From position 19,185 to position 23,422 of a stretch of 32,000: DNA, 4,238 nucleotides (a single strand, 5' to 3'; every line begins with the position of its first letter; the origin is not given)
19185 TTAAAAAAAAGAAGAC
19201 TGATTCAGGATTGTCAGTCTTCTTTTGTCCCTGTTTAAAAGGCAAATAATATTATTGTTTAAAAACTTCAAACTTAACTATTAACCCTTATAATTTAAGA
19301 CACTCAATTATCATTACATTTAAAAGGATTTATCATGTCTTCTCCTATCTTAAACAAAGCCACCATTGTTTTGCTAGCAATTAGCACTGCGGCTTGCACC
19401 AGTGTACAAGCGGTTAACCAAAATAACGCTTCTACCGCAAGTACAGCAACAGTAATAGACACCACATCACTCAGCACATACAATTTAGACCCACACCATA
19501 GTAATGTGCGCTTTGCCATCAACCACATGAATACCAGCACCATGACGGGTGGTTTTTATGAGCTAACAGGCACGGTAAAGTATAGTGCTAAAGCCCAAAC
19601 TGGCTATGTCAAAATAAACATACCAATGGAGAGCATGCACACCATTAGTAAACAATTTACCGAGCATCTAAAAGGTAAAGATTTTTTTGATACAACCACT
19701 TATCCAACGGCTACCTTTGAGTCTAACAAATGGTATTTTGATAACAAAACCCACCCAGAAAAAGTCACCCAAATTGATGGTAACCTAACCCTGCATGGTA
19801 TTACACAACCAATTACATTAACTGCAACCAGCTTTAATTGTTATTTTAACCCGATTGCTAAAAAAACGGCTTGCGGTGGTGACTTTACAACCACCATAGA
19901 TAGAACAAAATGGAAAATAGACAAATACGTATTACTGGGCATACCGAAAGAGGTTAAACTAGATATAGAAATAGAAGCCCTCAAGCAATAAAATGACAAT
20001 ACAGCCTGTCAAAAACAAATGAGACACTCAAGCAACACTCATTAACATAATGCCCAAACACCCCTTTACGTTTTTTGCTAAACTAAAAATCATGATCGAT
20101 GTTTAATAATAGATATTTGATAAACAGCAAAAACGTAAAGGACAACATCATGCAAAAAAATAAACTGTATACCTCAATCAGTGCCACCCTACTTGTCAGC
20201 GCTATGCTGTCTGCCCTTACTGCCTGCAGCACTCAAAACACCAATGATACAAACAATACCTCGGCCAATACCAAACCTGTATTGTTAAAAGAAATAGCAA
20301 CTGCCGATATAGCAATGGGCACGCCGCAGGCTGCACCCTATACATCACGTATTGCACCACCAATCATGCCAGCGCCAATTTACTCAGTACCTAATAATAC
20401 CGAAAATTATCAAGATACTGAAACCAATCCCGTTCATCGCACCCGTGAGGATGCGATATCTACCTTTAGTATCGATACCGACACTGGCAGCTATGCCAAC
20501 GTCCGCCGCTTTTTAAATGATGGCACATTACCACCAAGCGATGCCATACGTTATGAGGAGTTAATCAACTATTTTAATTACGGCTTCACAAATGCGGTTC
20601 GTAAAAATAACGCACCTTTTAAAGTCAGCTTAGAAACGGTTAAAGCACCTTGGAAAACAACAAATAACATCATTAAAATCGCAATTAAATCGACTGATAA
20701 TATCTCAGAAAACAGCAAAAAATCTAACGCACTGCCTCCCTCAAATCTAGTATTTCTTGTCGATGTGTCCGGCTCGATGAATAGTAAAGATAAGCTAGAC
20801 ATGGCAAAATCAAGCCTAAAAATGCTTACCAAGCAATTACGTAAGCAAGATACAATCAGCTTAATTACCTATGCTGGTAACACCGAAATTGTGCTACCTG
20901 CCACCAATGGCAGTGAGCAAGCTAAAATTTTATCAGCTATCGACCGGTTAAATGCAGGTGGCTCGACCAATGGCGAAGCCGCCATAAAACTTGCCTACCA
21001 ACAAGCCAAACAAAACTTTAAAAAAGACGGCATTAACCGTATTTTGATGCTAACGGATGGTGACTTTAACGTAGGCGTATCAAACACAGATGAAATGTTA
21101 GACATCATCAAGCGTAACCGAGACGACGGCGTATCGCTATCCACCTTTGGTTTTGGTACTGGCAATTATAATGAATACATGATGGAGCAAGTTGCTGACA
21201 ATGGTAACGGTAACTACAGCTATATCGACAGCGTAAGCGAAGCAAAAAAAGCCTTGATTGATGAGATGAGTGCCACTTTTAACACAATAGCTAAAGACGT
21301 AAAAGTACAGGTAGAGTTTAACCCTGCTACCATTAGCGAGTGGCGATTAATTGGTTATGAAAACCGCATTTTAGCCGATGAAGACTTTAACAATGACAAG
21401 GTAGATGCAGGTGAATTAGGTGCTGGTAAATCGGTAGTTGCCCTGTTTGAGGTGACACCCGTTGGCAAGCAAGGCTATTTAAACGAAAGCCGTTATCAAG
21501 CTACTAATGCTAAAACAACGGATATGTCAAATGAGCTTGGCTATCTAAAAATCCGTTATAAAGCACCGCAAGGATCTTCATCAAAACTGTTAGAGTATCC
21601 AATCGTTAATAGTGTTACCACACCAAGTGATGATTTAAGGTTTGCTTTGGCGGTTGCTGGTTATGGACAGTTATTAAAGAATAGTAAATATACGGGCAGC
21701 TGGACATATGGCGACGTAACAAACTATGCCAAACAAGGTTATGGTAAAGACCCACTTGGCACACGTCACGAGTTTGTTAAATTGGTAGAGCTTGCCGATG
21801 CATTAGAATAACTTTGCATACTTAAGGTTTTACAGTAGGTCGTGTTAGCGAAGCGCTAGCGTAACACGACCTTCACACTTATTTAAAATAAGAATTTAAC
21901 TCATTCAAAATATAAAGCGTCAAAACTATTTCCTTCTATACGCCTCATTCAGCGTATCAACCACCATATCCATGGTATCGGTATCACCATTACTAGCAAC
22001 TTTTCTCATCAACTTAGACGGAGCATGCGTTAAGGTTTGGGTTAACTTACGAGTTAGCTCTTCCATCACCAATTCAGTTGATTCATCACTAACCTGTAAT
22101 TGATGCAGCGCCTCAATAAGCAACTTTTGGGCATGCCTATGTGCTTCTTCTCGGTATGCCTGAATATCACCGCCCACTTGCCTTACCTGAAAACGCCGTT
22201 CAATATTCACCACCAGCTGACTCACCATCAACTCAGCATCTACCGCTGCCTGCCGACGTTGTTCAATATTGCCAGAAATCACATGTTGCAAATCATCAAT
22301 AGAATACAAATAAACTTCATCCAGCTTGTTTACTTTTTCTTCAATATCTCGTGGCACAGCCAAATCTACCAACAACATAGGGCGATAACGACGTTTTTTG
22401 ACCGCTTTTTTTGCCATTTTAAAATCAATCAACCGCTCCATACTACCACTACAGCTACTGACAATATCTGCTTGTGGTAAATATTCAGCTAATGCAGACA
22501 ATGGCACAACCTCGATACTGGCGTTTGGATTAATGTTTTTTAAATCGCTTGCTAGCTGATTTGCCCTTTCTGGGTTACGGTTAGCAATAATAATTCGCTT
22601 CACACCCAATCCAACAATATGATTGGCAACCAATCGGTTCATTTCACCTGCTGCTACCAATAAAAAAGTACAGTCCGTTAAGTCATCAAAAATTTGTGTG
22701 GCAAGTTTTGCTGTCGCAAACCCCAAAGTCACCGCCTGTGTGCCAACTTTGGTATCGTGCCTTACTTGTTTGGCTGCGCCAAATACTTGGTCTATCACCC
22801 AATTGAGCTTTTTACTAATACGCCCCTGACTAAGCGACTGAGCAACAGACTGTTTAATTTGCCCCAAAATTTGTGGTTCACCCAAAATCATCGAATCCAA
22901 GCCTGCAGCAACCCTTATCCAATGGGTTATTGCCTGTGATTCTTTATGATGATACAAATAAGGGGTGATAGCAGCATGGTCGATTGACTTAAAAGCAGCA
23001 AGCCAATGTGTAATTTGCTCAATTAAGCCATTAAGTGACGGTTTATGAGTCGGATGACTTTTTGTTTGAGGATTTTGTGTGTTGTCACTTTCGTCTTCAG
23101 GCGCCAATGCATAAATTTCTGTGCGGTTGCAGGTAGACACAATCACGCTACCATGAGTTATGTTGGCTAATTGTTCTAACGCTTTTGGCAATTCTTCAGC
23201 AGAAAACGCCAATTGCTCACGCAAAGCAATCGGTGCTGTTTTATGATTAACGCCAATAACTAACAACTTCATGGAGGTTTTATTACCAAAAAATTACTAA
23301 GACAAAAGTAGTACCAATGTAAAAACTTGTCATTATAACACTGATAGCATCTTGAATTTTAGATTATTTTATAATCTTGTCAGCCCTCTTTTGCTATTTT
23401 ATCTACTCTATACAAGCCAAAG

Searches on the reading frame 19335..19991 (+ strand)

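Call 36: search_protein_families(library=ncbifam, proteins=[window:19335-19991:+], max_evalue=1e-10)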
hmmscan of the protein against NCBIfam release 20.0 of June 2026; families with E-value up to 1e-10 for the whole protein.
window:19335-19991:+ (218 aa): 1 family
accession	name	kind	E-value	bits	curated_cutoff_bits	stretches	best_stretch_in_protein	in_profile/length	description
NF002994.0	PRK03757.1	equivalog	3.7e-24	85.5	232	1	41-218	17-191/191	YceI family protein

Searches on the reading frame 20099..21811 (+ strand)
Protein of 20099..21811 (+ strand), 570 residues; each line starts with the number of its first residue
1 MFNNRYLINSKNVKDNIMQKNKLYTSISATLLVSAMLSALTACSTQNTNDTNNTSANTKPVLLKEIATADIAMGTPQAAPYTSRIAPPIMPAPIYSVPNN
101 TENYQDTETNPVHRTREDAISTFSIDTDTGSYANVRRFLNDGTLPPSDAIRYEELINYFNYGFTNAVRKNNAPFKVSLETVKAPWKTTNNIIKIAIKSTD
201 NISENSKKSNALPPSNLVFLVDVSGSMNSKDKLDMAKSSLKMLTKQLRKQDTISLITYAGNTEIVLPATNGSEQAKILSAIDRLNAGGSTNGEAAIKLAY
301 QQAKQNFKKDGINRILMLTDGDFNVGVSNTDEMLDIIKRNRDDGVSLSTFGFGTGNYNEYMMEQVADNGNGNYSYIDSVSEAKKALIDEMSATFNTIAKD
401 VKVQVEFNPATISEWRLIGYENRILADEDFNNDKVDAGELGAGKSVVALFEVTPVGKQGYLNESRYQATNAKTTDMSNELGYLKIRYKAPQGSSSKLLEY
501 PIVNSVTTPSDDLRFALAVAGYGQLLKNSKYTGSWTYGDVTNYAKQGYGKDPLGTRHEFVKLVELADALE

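Call 36: search_protein_families(library=ncbifam, proteins=[window:20099-21811:+], max_evalue=1e-10)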
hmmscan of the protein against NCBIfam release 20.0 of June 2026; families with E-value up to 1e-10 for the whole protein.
window:20099-21811:+ (570 aa): 3 families
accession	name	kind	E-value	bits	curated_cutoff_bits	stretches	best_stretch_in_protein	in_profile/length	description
TIGR03788.1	marine_srt_targ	equivalog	3.1e-22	78.8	551.65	1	214-406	271-458/629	marine proteobacterial sortase target protein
TIGR02442.1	Cob-chelat-sub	hypoth_equivalog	2.8e-16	59.1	779.45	1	190-377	453-641/641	putative cobaltochelatase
TIGR02031.1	BchD-ChlD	equivalog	2e-13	50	499.55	1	194-330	406-540/608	magnesium chelatase ATPase subunit D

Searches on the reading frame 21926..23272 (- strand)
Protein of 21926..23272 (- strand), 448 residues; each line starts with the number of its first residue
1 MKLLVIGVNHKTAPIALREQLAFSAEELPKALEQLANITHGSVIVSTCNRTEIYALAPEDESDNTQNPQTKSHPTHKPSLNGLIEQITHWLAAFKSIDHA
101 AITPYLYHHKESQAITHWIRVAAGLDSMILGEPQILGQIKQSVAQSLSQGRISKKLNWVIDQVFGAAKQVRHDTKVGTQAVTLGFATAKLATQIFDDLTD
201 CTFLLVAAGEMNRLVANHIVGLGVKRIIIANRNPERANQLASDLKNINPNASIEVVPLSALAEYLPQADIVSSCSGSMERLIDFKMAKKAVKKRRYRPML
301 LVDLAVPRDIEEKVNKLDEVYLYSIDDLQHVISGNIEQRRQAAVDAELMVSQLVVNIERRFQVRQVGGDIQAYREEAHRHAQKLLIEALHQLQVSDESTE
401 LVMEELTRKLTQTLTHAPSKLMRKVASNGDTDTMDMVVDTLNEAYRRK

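Call 36: search_protein_families(library=ncbifam, proteins=[window:21926-23272:-], max_evalue=1e-10)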
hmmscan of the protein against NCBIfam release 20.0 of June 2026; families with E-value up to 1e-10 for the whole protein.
window:21926-23272:- (448 aa): 7 families
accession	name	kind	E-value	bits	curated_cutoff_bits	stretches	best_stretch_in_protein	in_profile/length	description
TIGR01035.1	hemA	equivalog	3.1e-105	352.5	209.55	1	4-437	2-409/416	glutamyl-tRNA reductase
NF000744.0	PRK00045.1-3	equivalog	2.8e-84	283.6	429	2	83-441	65-421/447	glutamyl-tRNA reductase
NF010548.0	PRK13940.1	equivalog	3.9e-46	157.7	469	1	84-433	65-400/414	glutamyl-tRNA reductase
NF000750.0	PRK00045.3-4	equivalog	3.9e-38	131.5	289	1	2-441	2-410/439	glutamyl-tRNA reductase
NF000752.0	PRK00045.4-2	equivalog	1.3e-19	70.7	381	1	108-438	89-393/412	glutamyl-tRNA reductase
NF001909.0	PRK00676.1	equivalog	2.9e-18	66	478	1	95-235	72-209/338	glutamyl-tRNA reductase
NF000751.1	PRK00045.4-1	equivalog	4.8e-17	62.1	478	1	113-242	96-225/426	glutamyl-tRNA reductase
